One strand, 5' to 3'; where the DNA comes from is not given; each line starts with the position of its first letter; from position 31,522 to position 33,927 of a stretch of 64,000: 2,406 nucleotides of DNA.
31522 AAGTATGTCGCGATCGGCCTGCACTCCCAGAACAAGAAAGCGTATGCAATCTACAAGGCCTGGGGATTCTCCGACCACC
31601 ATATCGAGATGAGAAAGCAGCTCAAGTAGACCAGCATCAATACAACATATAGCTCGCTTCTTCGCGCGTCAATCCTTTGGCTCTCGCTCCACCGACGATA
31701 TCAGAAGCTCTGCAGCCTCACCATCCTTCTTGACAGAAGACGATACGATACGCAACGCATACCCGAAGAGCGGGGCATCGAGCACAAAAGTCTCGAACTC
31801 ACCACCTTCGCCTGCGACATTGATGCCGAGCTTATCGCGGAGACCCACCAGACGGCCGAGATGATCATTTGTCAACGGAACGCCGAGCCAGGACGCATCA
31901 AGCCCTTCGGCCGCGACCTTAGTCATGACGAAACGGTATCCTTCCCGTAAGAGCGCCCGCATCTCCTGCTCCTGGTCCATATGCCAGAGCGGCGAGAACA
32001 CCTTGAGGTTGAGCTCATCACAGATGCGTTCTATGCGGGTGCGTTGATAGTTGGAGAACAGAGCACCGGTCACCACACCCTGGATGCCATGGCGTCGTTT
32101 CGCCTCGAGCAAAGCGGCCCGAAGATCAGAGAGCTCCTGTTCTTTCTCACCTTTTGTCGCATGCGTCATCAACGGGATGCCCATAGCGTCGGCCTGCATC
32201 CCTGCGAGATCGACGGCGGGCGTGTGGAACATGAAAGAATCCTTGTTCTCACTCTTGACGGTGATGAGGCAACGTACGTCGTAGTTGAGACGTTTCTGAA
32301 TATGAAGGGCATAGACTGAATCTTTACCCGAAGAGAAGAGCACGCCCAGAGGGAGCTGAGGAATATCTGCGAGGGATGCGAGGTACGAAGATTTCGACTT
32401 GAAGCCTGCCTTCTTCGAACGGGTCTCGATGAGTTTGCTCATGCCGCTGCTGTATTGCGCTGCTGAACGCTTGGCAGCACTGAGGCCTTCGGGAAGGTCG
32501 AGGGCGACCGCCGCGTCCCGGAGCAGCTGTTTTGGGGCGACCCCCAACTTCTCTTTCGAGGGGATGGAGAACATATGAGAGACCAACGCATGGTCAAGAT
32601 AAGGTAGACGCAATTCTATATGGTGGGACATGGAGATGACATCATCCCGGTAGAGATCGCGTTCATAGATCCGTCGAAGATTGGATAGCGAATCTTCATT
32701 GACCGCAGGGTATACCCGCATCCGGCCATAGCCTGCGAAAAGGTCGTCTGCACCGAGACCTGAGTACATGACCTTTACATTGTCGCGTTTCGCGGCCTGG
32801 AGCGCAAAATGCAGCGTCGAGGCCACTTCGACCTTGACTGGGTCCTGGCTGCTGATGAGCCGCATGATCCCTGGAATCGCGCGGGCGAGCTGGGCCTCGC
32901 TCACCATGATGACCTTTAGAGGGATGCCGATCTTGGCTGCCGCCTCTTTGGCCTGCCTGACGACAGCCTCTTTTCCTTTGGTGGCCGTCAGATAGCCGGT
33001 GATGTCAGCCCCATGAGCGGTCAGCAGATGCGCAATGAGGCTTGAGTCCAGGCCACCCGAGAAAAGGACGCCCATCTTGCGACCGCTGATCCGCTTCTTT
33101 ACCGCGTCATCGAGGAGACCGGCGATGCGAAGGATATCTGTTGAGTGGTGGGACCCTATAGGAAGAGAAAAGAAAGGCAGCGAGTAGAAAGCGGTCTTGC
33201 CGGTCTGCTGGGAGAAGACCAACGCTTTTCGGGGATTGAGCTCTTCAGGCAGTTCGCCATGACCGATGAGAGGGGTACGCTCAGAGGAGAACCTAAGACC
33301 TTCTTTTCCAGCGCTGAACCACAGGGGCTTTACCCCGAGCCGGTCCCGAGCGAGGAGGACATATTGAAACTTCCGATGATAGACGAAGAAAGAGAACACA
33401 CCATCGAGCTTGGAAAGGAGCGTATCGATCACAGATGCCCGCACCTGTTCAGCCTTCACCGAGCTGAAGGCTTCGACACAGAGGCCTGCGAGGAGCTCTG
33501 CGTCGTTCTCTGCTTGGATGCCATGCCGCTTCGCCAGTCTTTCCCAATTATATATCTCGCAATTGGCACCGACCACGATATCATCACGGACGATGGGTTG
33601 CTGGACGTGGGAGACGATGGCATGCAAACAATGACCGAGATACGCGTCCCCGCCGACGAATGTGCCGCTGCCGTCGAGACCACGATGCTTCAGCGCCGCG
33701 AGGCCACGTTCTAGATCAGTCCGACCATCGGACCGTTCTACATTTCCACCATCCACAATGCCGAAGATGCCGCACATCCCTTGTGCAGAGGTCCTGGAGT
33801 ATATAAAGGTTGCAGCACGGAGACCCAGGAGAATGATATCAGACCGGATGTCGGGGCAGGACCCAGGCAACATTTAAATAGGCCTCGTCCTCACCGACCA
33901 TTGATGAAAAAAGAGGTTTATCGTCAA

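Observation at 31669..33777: Fusion of glutamine-dependent asparagine synthase with a Dph6-type diphthine-ammonia-ligase domain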

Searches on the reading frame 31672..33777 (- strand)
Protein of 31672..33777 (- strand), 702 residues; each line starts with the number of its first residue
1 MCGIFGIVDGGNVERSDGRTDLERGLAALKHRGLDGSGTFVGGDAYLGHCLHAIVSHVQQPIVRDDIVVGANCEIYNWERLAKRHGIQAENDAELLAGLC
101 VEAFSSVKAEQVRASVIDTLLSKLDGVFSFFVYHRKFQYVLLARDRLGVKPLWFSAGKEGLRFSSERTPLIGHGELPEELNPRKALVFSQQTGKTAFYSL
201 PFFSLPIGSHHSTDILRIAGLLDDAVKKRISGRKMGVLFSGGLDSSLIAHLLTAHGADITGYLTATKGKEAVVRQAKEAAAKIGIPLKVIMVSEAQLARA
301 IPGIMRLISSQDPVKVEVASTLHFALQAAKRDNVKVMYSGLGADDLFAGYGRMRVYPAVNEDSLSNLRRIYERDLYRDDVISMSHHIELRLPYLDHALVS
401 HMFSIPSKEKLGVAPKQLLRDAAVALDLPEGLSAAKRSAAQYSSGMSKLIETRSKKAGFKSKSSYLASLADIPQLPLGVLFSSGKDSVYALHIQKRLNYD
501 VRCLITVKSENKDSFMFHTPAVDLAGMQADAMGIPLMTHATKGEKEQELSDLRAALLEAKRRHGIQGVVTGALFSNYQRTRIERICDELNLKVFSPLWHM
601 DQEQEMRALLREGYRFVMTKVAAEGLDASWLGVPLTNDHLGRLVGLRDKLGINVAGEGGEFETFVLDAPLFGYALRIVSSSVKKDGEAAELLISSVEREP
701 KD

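Call 4: search_protein_families(library=pfam, proteins=[window:31672-33777:-], max_evalue=0.01)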
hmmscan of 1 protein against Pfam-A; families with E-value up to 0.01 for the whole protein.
window:31672-33777:- (702 aa): 8 families
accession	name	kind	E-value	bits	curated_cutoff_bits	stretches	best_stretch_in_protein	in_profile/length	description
PF01902.24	Diphthami_syn_2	-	1.2e-58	198.7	23.2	1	479-693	5-214/219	Diphthamide synthase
PF00733.27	Asn_synthase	-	1e-38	134.4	21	2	218-360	2-144/354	Asparagine synthase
PF13537.11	GATase_7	-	4.5e-16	59.4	25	1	57-170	11-121/123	Glutamine amidotransferase domain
PF13522.11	GATase_6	-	1.3e-13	51.5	27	1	35-166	2-130/130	Glutamine amidotransferase domain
PF24167.1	DUF7411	-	1.1e-11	45.1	28.7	1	234-305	2-71/194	Family of unknown function (DUF7411)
PF12481.13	DUF3700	-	8.1e-05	22.6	27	1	63-171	73-176/228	Aluminium induced protein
PF03054.22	tRNA_Me_trans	-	0.0001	22.4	20.6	1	234-280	2-48/202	tRNA methyl transferase HUP domain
PF06508.19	QueC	-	0.007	16.3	22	0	237-293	4-61/210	Queuosine biosynthesis protein QueC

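Call 5: search_protein_families(library=ncbifam, proteins=[window:31672-33777:-], max_evalue=0.01)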
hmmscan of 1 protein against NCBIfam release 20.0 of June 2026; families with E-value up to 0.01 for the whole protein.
window:31672-33777:- (702 aa): 19 families
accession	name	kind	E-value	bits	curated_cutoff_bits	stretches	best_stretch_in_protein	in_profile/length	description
TIGR03679.1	Dph6_archaeal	equivalog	9e-82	273.6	197.3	1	479-695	2-217/218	diphthine--ammonia ligase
TIGR01536.1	asn_synth_AEB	equivalog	5.6e-65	220.3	267.1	2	2-359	1-380/517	asparagine synthase (glutamine-hydrolyzing)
NF006949.0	PRK09431.1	equivalog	2e-54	185.1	499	1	1-448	1-459/554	asparagine synthase B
TIGR03104.1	trio_amidotrans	equivalog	6.9e-40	136.8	570.1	3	1-182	1-177/589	N-acetylglutaminylglutamine amidotransferase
TIGR03108.1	eps_aminotran_1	hypoth_equivalog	9.2e-35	120.4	816.9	2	1-183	1-179/628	XrtA/PEP-CTERM system amidotransferase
NF033535.1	lass_lactam_cya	exception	4.2e-21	75.1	525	1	1-185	1-180/668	lasso peptide isopeptide bond-forming cyclase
NF052346.1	PAB0415_fam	hypoth_equivalog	8.3e-19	68.1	250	1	480-686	3-198/205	PAB0415 family putative ATP pyrophosphatase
NF011155.0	PRK14561.1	equivalog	6.7e-12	45.5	207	1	234-306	2-72/195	hypothetical protein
NF052347.1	TTX_0299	hypoth_equivalog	4.6e-11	42.7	250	1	480-684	3-191/200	TTX_0299 family putative ATP pyrophosphatase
TIGR01134.1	purF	equivalog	1.1e-07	31.5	350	1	60-192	85-221/432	amidophosphoribosyltransferase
NF033561.1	macrolact_Ik_Al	subfamily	1.6e-05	23.7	300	0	217-284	195-268/561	albusnodin/ikarugamycin family macrolactam cyclase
NF001138.1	PRK00143.1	equivalog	7.5e-05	21.8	284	1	237-294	4-70/345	tRNA 2-thiouridine(34) synthase MnmA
NF001484.0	PRK00331.1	subfamily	0.00013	20.5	381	0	81-185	114-213/601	isomerizing glutamine--fructose-6-phosphate transaminase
NF049949.1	tRNAsynTtuAPyrococ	equivalog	0.00025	20.3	450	0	479-505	52-78/292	tRNA-5-methyluridine(54) 2-sulfurtransferase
NF038212.1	argG_rel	exception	0.00031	19.7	425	1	234-299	16-81/381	argininosuccinate synthase-related protein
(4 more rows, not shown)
